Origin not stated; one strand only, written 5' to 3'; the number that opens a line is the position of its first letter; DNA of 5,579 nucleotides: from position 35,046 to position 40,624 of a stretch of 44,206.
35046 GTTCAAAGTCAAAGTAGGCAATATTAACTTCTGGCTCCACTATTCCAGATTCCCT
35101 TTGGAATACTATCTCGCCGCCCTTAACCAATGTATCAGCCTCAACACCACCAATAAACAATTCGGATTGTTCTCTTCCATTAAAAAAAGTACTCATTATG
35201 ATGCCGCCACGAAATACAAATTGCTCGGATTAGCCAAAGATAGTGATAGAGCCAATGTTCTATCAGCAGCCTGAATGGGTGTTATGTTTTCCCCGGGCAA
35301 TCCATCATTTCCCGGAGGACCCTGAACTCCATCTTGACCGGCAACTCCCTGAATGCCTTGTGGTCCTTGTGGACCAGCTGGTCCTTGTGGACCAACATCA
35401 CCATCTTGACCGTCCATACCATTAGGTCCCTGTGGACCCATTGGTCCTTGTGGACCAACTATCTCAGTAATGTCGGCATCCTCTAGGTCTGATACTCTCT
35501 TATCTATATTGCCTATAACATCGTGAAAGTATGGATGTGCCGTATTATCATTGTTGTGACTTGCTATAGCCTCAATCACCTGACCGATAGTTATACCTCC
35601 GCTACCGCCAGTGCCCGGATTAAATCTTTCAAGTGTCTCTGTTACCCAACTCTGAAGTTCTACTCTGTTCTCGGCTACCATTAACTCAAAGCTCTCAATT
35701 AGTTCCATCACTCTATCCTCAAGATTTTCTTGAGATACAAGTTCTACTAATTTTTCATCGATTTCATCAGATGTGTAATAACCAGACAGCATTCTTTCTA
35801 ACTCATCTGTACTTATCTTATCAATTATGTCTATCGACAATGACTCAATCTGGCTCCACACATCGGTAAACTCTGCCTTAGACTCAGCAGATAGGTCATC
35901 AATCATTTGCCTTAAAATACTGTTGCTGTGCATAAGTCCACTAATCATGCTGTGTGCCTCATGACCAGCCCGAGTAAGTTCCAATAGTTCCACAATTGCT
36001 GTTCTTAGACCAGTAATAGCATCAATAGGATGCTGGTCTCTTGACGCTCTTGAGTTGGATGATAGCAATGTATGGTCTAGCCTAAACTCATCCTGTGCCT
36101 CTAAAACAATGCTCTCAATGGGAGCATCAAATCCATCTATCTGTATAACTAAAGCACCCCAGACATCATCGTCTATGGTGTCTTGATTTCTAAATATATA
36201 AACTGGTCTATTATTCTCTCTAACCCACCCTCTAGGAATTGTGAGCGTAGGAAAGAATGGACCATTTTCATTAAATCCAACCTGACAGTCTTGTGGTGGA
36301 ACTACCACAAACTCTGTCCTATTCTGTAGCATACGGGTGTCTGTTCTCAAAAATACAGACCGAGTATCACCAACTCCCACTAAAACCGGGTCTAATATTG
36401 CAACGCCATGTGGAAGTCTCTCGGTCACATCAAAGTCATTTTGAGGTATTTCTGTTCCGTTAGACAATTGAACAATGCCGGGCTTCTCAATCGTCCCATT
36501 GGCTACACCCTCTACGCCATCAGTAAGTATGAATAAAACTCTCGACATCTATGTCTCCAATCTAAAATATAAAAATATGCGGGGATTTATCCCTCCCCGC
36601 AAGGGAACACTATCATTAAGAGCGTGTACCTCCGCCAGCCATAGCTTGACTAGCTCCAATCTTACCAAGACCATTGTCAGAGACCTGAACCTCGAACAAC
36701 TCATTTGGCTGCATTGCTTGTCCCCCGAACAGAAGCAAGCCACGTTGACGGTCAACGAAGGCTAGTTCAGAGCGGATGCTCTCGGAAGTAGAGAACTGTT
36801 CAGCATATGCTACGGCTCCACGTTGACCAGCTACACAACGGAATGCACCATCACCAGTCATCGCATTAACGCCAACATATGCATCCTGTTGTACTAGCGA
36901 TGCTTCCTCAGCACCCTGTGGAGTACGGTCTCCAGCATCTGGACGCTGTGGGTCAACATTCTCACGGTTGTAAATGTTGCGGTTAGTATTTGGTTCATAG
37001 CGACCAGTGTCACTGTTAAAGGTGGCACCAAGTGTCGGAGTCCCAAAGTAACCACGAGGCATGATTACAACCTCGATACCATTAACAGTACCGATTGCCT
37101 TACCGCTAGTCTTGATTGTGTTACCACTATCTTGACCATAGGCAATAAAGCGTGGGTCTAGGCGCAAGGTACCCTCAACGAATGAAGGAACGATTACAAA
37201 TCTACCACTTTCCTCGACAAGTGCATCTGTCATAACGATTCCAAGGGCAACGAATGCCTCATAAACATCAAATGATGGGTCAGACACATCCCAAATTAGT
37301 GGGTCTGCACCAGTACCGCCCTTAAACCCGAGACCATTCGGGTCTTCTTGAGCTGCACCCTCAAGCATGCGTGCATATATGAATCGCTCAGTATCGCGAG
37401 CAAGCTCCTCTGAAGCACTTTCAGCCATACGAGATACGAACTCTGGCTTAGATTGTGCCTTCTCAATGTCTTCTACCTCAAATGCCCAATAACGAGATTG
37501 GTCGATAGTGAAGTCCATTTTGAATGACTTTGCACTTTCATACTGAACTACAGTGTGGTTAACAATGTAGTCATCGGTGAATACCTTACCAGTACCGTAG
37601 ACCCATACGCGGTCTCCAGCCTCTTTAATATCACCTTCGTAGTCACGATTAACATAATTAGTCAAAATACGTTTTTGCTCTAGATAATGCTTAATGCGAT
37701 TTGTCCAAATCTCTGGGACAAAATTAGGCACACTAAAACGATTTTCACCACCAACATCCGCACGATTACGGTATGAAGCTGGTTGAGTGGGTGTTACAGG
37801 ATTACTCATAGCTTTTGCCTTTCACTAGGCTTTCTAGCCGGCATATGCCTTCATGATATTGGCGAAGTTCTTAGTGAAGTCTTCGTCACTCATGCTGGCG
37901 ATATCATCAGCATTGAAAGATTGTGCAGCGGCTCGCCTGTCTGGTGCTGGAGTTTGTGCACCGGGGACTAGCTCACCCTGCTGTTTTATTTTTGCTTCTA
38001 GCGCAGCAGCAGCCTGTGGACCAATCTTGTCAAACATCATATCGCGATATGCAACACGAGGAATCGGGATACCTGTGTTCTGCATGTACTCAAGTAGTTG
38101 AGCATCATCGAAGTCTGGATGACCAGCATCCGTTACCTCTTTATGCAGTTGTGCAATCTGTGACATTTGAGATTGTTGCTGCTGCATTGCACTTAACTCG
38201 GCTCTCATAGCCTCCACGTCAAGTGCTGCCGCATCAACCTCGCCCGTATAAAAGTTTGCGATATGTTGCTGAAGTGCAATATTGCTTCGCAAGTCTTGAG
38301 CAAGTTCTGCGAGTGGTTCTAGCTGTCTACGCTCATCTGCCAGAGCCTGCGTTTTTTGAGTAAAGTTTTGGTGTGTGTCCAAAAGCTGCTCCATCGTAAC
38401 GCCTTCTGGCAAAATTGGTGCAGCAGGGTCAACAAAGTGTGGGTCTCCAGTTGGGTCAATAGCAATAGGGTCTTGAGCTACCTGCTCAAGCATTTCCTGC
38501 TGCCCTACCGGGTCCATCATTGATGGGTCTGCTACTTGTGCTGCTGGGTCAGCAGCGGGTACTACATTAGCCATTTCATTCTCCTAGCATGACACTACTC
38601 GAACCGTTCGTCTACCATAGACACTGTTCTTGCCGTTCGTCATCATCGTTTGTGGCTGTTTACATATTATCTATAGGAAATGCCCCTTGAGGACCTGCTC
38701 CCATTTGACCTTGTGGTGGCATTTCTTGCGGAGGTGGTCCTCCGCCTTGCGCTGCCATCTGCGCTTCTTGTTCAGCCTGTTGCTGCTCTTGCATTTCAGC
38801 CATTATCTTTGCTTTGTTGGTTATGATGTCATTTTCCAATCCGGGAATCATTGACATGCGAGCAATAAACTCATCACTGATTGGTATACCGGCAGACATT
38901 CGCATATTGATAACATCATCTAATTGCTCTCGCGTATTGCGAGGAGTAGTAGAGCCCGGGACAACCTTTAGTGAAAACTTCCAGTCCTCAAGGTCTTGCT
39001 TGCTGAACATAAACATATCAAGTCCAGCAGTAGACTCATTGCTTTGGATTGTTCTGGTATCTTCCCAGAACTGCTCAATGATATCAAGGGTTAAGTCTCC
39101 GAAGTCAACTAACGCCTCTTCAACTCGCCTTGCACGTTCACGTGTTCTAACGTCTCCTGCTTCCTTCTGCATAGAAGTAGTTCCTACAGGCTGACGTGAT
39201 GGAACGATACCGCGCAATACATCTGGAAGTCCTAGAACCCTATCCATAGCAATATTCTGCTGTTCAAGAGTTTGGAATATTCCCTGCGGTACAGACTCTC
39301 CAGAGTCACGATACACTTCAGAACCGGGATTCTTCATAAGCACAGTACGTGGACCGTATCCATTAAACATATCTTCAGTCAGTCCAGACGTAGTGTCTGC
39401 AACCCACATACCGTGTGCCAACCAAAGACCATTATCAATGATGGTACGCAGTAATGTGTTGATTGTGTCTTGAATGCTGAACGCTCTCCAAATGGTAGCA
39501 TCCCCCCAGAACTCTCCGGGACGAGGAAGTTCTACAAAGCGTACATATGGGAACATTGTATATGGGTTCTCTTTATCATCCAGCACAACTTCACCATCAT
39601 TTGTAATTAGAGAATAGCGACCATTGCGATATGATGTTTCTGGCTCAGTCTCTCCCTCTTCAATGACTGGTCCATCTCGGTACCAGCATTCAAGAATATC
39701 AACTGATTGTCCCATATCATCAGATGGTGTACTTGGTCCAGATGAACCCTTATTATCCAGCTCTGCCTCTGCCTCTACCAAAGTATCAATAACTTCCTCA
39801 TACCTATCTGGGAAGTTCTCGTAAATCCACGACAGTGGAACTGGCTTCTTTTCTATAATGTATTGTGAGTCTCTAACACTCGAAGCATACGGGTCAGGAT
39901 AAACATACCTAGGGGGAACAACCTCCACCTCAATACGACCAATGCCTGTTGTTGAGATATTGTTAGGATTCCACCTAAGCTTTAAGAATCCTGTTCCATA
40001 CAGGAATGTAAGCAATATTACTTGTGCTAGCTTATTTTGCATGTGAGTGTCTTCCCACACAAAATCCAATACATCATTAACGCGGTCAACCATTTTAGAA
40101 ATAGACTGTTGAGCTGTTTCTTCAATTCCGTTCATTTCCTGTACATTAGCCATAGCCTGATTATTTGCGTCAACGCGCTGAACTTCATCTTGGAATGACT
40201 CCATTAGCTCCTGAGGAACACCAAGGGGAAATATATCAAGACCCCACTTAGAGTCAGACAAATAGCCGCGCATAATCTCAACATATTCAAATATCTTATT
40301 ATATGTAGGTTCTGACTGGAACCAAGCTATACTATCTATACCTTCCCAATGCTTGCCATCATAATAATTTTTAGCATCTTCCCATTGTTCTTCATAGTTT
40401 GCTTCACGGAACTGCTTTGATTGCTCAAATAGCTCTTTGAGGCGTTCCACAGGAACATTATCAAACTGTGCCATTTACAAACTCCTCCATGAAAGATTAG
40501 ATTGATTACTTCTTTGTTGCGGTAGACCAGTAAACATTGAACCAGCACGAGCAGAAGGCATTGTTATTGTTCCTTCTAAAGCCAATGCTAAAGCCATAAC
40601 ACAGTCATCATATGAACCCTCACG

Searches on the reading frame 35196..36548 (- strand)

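Call 11: search_protein_families(library=phrogs, proteins=[window:35196-36548:-], max_evalue=0.00001)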
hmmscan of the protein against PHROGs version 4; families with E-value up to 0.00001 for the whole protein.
window:35196-36548:- (450 aa): 13 families
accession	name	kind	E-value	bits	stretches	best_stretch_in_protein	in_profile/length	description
phrog_6320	-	tail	4.5e-15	56.5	1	352-420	70-138/745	tail fiber protein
phrog_5073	-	tail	3.6e-14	53.7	1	365-420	261-316/519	tail fiber protein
phrog_819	-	tail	1.7e-12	47.3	1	362-420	502-560/1024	tail protein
phrog_8745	-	tail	2.1e-11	42.9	1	364-419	1385-1440/1803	tail fiber protein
phrog_366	-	tail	2.1e-10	41.7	1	363-420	310-373/474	tail fiber protein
phrog_10972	-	tail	2.7e-10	41.2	1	363-420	161-218/343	tail fiber protein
phrog_1806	-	tail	3e-09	37.6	1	351-420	96-167/276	collagen like minor tail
phrog_17587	-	tail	4.4e-08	33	1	364-419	365-420/641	tail fiber protein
phrog_26246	-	tail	1.3e-07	32.1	1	366-421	129-184/329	tail protein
phrog_38806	-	unknown function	2.5e-07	31.4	1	364-420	87-143/285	-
phrog_1658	-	unknown function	1.1e-06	29.5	1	362-426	52-116/239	-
phrog_3420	-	unknown function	5.1e-06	25.3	1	360-419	311-369/929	-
phrog_38537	-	tail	8.1e-06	25.7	0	358-415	34-91/611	tail fiber protein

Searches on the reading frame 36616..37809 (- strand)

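Call 11: search_protein_families(library=phrogs, proteins=[window:36616-37809:-], max_evalue=0.00001)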
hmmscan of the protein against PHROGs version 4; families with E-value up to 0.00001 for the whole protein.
window:36616-37809:- (397 aa): 2 families
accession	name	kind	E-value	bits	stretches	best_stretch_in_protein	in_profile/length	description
phrog_267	-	head and packaging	8.5e-37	128.3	1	28-383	38-332/410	major head protein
phrog_283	-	head and packaging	3e-11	44.3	1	31-247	8-211/385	major head protein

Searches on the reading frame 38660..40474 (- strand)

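Call 11: search_protein_families(library=phrogs, proteins=[window:38660-40474:-], max_evalue=0.00001)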
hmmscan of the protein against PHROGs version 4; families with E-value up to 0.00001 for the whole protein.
window:38660-40474:- (604 aa): 3 families
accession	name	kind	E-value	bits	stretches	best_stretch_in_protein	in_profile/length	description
phrog_156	-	head and packaging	1.9e-28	100.3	1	130-576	98-583/681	portal protein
phrog_1216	-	head and packaging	9.2e-27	94.9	1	179-584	210-619/714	portal protein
phrog_332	-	connector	7.9e-18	65.1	1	9-586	11-539/560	head-tail adaptor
